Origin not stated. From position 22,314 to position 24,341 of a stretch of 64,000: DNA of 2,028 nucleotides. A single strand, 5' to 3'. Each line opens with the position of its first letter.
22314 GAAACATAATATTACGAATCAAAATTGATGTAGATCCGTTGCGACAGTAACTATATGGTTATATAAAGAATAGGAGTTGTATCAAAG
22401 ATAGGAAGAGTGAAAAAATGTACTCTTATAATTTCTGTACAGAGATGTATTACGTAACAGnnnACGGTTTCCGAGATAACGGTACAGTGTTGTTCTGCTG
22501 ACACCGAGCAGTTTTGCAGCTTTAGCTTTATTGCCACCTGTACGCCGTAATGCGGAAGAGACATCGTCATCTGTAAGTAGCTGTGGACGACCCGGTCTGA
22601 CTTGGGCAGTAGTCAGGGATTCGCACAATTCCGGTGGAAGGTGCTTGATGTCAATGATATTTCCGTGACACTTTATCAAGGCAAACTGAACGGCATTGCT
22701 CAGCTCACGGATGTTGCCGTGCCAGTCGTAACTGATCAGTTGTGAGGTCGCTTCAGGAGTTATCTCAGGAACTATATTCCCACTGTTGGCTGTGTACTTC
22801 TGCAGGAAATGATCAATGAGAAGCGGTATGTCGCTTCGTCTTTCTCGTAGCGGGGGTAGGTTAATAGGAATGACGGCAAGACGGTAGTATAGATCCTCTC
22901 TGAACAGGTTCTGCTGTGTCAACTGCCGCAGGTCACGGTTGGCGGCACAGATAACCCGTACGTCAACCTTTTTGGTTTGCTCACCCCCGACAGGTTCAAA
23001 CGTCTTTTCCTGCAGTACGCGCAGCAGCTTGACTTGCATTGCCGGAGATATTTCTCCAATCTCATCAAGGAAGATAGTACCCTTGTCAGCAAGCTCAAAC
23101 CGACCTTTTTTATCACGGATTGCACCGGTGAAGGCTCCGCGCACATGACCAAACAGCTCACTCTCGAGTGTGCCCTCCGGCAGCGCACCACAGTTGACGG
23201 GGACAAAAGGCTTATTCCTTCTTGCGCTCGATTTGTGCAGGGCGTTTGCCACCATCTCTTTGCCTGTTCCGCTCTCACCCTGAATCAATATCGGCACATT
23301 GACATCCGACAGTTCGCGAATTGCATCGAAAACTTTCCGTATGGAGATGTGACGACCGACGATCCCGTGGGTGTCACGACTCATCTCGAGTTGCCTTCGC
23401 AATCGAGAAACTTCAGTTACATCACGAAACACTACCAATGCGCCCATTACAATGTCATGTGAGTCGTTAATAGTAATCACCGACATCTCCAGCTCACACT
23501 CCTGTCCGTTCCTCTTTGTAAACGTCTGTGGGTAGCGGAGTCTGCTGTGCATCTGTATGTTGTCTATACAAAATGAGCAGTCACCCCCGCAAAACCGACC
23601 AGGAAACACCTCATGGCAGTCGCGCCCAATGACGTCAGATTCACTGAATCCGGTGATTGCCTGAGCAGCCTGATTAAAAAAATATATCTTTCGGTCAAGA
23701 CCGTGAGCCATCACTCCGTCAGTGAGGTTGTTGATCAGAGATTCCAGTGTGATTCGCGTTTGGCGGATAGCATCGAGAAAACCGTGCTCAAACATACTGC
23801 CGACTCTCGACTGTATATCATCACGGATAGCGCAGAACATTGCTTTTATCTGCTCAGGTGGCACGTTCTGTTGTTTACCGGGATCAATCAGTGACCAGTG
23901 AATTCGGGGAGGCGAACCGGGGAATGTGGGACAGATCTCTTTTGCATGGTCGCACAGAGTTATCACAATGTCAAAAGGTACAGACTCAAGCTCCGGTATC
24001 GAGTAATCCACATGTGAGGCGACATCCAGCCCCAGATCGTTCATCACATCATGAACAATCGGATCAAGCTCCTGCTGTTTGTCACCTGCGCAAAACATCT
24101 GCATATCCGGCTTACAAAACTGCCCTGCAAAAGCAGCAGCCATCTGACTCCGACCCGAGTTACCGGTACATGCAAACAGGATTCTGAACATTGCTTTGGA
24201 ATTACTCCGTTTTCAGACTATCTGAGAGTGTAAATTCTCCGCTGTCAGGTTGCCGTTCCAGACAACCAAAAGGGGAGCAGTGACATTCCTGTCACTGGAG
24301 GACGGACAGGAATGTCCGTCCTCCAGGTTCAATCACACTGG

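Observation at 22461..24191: Sigma54 enhancer-binding protein with an ArsC/LMW-PTP-like N-terminal domain and a Cys4 PAS domain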

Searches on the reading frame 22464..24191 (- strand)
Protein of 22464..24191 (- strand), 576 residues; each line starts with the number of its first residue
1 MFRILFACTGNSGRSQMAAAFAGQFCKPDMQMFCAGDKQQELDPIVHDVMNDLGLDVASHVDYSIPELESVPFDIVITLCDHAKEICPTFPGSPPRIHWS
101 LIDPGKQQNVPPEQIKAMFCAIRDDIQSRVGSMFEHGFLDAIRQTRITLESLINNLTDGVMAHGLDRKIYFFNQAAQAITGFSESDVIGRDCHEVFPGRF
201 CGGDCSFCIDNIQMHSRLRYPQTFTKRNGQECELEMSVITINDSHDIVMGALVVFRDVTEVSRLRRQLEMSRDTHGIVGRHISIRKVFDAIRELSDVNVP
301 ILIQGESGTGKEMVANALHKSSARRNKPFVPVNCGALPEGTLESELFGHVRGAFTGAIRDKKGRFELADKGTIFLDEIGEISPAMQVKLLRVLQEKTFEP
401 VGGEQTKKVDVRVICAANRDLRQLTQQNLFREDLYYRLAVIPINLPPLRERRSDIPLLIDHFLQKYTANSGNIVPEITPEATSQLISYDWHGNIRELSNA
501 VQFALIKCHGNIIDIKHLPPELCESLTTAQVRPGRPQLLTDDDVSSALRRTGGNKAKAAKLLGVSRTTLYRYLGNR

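Call 3: search_protein_families(library=pfam, proteins=[window:22464-24191:-], max_evalue=0.1)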
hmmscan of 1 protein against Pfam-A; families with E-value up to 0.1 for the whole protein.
window:22464-24191:- (576 aa): 22 families
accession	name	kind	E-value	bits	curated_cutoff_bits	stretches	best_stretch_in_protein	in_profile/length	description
PF00158.32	Sigma54_activat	-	1.8e-69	233.1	20.2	1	277-443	1-167/168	Sigma-54 interaction domain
PF25601.1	AAA_lid_14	-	1.5e-25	89.3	27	1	449-528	1-80/87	AAA+ ATPase lid domain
PF14532.12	Sigma54_activ_2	-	1.5e-21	77.6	25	1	278-448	1-138/138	Sigma-54 interaction domain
PF13426.13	PAS_9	-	7.2e-12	45.9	27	1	166-260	10-103/103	PAS domain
PF07728.20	AAA_5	-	1.6e-10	41.6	22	1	301-421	2-125/139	AAA domain (dynein-related subfamily)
PF02954.25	HTH_8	-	2e-10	40.7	22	1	547-571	13-37/42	Bacterial regulatory protein, Fis family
PF01451.26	LMWPc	-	4.5e-10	40.3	23.2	1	4-130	1-140/144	Low molecular weight phosphotyrosine protein phosphatase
PF00989.32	PAS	-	2.9e-09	37.3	22.6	1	149-258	3-113/113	PAS fold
PF08448.16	PAS_4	-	1e-08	35.8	23.1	1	154-262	2-109/110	PAS fold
PF00004.35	AAA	-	4.6e-07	30.8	21.2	1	301-429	1-119/131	ATPase family associated with various cellular activities (AAA)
PF07724.20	AAA_2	-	7.3e-06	26.5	27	1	300-427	5-133/166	AAA domain (Cdc48 subfamily)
PF02796.21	HTH_7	-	2.2e-05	24.9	23.8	1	534-573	1-42/45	Helix-turn-helix domain of resolvase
PF13188.13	PAS_8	-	0.00029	21.1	21.8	1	149-198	3-49/65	PAS domain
PF13551.12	HTH_29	-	0.00092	19.7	28.1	1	549-573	8-33/64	Winged helix-turn helix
PF13309.12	HTH_22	-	0.0012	19.2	29.6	1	557-573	46-62/63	HTH domain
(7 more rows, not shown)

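Call 4: search_protein_families(library=ncbifam, proteins=[window:22464-24191:-], max_evalue=0.01)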
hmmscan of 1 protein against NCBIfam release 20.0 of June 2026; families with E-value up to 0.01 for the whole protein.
window:22464-24191:- (576 aa): 46 families (the best 25 are shown)
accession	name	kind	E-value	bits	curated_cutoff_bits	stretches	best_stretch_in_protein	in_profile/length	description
NF041552.1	TF_PrdR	equivalog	1.4e-107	360.4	795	1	141-572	128-572/577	sigma-54 dependent transcriptional regulator PrdR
TIGR01817.1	nifA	equivalog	1.3e-106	357.5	528.85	1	269-518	190-438/534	nif-specific transcriptional activator NifA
NF008469.0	PRK11361.1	equivalog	3.3e-97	326.1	714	1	247-570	115-448/461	acetoacetate metabolism transcriptional regulator AtoC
TIGR02915.1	PEP_resp_reg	equivalog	1.3e-96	324.2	502.6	1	252-573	117-439/445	PEP-CTERM-box response regulator transcription factor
NF038308.1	RNA_repair_RtcR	equivalog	5.3e-96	322.5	650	1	244-545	149-457/530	RNA repair transcriptional activator RtcR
TIGR01818.1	ntrC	equivalog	8.9e-95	318.2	558.6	1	262-530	121-389/463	nitrogen regulation protein NR(I)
NF003451.0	PRK05022.1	equivalog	2.2e-90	303.8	476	1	268-523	183-439/512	nitric oxide reductase transcriptional regulator NorR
NF007689.0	PRK10365.1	equivalog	5e-90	302.4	760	1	271-571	135-437/441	sigma-54-dependent response regulator transcription factor ZraR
NF008085.0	PRK10820.1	equivalog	6.9e-85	285.6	576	1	146-567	79-501/520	transcriptional regulator TyrR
TIGR02329.1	propionate_PrpR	equivalog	3e-82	276.9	499.2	1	262-573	199-524/526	propionate catabolism operon regulatory protein PrpR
NF041946.1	LuxO_transreg_Vib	equivalog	4.3e-81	273.1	800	1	269-527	127-385/463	quorum-sensing sigma-54 dependent transcriptional regulator LuxO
NF041906.1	V4R_TF_MobR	exception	1.5e-80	271.2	999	1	276-569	233-537/544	phenol degradation transcriptional regulator MobR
NF011953.0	PRK15424.1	equivalog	2.2e-79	267.5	703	1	262-574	206-532/538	propionate catabolism operon regulatory protein PrpR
NF050807.1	TransRegFlbDCaul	equivalog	2.5e-79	267.3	750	1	271-518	114-361/454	sigma-54-dependent transcriptional regulator FlbD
TIGR02974.1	phageshock_pspF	equivalog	7.3e-79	265.4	443.55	1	278-517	2-242/336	phage shock protein operon transcriptional activator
TIGR02691.1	arsC_pI258_fam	equivalog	5.2e-25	88.2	174.3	1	4-131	1-127/129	arsenate reductase (thioredoxin)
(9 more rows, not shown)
